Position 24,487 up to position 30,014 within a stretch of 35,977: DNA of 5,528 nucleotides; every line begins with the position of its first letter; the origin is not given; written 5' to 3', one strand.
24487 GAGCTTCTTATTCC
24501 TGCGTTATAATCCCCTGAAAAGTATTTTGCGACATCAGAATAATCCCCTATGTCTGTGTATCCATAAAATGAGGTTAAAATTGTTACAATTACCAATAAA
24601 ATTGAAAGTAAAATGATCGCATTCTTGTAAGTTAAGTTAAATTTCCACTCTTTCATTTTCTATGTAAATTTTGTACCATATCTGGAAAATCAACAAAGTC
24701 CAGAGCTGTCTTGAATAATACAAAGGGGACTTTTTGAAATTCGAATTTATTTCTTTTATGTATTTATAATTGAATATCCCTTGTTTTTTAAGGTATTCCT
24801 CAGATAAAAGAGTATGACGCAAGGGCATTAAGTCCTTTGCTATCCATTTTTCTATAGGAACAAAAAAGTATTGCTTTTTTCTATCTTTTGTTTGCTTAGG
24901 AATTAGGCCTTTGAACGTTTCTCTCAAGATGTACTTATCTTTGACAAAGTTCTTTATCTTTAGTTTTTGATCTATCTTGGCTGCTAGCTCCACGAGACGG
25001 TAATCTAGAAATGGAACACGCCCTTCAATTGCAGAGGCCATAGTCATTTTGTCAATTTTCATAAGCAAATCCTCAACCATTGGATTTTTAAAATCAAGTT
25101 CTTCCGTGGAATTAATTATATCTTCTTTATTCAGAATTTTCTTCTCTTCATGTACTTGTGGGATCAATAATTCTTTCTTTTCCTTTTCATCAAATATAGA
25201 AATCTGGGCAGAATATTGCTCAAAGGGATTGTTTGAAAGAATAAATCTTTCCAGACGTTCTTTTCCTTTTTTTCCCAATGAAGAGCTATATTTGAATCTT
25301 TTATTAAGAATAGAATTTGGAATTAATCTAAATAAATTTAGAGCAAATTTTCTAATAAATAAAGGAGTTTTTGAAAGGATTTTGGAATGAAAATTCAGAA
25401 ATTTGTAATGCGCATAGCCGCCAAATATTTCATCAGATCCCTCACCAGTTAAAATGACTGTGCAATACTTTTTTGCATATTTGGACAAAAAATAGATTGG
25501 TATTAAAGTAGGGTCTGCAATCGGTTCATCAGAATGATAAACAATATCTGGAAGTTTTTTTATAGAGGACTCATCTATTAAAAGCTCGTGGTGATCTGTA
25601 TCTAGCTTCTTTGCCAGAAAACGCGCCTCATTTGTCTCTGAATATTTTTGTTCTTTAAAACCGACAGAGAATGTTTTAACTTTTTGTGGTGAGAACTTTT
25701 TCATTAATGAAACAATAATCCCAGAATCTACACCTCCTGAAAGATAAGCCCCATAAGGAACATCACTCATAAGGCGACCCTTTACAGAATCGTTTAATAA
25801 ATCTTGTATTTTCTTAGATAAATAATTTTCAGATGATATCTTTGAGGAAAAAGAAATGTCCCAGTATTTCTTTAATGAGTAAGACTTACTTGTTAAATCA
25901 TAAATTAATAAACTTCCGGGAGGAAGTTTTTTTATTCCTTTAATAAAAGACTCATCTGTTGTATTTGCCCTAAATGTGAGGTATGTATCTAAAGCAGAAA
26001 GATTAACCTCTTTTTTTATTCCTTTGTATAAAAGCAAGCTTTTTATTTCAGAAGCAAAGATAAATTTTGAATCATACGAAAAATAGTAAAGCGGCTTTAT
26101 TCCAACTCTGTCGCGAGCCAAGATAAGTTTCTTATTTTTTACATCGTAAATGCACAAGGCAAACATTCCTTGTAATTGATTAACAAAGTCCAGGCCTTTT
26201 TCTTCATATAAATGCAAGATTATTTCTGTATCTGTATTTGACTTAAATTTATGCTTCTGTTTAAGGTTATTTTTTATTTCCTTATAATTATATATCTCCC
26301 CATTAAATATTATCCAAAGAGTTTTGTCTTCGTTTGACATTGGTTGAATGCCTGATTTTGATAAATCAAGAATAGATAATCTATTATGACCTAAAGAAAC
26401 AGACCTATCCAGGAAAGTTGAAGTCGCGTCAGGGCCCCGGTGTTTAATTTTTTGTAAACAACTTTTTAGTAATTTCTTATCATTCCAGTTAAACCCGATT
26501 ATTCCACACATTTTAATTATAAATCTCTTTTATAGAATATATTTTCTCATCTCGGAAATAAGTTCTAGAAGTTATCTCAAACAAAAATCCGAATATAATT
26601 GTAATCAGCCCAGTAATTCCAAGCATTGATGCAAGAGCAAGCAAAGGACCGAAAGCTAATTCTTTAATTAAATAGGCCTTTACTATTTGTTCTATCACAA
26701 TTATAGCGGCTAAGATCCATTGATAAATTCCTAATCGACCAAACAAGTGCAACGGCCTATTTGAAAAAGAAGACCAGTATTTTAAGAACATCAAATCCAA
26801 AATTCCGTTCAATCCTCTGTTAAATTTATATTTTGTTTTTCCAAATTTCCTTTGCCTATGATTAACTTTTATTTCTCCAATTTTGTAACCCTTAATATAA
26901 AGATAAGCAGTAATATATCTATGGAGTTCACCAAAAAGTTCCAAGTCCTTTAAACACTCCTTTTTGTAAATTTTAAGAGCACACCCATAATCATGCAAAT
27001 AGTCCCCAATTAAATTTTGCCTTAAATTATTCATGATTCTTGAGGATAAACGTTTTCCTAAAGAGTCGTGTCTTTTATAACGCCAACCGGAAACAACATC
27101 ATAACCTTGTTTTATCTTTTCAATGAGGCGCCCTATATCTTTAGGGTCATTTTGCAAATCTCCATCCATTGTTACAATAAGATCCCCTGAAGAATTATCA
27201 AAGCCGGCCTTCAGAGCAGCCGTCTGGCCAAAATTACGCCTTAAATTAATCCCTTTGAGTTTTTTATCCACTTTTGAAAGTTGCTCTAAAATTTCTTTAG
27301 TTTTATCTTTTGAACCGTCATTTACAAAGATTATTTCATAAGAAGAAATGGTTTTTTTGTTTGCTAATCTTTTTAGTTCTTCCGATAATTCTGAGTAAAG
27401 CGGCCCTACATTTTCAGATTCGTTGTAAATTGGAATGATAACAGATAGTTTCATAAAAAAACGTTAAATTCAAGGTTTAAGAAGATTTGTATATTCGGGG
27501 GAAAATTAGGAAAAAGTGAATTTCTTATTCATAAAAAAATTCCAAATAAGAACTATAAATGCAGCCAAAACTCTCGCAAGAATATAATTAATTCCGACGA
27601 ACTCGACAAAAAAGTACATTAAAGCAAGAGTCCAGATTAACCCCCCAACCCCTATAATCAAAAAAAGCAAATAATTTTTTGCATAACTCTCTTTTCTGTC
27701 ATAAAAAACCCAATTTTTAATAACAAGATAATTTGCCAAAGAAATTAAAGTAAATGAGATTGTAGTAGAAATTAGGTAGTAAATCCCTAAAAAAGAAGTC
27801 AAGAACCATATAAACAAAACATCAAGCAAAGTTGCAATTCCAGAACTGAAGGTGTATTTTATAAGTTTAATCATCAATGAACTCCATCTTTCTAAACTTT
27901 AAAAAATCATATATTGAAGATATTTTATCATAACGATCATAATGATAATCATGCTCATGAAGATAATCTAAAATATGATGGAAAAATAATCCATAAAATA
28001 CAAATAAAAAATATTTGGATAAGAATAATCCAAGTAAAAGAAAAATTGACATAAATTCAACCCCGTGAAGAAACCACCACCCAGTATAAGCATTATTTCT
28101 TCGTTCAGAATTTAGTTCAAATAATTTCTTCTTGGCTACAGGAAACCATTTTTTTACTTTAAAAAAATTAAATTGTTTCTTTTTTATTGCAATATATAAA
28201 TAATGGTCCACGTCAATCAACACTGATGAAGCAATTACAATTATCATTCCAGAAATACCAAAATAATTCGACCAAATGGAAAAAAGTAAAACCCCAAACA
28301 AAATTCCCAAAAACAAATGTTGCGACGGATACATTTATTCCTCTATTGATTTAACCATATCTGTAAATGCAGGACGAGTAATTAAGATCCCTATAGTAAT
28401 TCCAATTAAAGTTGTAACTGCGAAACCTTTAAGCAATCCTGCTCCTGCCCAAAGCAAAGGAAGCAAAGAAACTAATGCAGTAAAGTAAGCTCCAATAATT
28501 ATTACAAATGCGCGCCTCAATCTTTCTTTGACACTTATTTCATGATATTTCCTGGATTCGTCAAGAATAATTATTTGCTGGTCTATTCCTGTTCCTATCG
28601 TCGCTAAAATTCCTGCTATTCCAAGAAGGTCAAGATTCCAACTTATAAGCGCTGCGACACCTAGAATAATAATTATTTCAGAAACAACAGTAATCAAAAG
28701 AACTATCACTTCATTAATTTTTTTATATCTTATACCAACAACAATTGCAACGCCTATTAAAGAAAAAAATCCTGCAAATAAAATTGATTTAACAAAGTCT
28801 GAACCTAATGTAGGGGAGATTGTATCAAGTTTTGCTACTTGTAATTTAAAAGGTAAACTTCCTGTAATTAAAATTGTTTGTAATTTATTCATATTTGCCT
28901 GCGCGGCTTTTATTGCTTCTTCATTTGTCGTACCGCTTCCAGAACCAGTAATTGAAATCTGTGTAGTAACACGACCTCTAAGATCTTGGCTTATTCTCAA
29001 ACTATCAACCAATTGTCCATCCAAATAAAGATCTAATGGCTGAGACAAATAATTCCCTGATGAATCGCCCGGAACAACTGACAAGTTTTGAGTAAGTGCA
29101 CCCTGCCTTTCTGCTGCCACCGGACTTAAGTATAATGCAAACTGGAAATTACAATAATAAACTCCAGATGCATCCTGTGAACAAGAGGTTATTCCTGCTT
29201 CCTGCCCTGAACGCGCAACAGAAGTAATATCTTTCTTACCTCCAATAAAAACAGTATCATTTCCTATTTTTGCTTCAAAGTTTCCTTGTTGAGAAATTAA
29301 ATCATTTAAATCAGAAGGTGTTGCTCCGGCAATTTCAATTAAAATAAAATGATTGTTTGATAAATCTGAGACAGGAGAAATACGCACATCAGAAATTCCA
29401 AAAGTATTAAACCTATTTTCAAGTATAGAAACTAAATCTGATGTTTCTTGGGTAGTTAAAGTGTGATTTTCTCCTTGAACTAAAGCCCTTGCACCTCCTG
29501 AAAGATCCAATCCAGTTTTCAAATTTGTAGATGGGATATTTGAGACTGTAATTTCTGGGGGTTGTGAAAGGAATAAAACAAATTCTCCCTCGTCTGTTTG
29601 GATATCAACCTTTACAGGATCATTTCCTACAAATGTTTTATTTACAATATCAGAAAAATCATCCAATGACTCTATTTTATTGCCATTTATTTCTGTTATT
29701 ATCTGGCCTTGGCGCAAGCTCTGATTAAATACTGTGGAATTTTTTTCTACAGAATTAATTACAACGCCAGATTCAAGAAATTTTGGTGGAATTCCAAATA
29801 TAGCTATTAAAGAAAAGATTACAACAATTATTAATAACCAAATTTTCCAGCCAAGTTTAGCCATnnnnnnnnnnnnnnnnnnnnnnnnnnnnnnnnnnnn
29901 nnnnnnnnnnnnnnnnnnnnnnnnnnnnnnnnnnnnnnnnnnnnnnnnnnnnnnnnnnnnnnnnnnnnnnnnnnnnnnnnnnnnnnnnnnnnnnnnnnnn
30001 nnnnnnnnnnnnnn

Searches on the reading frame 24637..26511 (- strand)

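Call 9: search_protein_families(library=pfam, proteins=[window:24637-26511:-], max_evalue=0.001)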
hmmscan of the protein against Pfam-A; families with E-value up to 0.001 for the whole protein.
window:24637-26511:- (624 aa): 5 families
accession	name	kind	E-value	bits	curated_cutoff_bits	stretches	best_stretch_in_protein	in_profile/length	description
PF00733.27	Asn_synthase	-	6.2e-91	306.1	21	1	234-613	1-353/354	Asparagine synthase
PF13537.11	GATase_7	-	1.2e-45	154.9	25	1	42-160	1-122/123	Glutamine amidotransferase domain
PF13522.11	GATase_6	-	5.8e-41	140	27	1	28-155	2-130/130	Glutamine amidotransferase domain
PF02540.23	NAD_synthase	-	0.00022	20.9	21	1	233-366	3-137/242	NAD synthase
PF12481.13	DUF3700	-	0.00025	21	27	1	64-156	76-173/228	Aluminium induced protein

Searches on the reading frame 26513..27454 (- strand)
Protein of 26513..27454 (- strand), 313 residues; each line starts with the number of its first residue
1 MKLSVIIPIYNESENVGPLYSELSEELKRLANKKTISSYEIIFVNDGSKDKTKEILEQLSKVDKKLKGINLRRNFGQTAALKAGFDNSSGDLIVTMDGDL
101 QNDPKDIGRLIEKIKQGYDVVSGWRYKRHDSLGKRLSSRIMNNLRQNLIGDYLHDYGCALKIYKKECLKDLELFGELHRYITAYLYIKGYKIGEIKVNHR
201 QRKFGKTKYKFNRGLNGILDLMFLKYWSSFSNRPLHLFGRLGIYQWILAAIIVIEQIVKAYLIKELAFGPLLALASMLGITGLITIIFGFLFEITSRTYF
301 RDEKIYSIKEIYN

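Call 9: search_protein_families(library=pfam, proteins=[window:26513-27454:-], max_evalue=0.001)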
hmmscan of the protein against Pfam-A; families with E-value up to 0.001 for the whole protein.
window:26513-27454:- (313 aa): 2 families
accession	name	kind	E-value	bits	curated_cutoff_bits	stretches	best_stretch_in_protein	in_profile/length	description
PF00535.33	Glycos_transf_2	-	3.9e-34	118.5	23.3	1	4-170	1-166/168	Glycosyl transferase family 2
PF10111.15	Glyco_tranf_2_2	-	5.5e-06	26.5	27.3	1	4-100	1-92/276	Glycosyltransferase like family 2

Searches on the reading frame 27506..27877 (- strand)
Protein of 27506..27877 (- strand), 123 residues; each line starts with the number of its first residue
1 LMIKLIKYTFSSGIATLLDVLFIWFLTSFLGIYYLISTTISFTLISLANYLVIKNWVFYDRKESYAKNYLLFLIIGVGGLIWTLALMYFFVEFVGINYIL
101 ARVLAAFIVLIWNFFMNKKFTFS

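Call 9: search_protein_families(library=pfam, proteins=[window:27506-27877:-], max_evalue=0.001)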
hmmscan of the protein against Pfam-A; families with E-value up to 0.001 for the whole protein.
window:27506-27877:- (123 aa): 1 family
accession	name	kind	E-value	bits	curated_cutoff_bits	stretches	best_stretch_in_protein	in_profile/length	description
PF04138.20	GtrA_DPMS_TM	-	7e-19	68.6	26.1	1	7-122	1-117/117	GtrA/DPMS, transmembrane domain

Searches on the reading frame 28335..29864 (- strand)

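Call 9: search_protein_families(library=pfam, proteins=[window:28335-29864:-], max_evalue=0.001)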
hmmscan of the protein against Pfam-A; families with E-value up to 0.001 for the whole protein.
window:28335-29864:- (509 aa): 2 families
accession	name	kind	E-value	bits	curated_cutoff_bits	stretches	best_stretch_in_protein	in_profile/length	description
PF02355.23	SecD_SecF_C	-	3e-17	63.1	20.5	1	340-494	12-173/189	Protein export membrane protein SecD/SecF, C-terminal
PF13180.12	PDZ_2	-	3.7e-07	30.8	27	1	24-89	4-68/80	PDZ domain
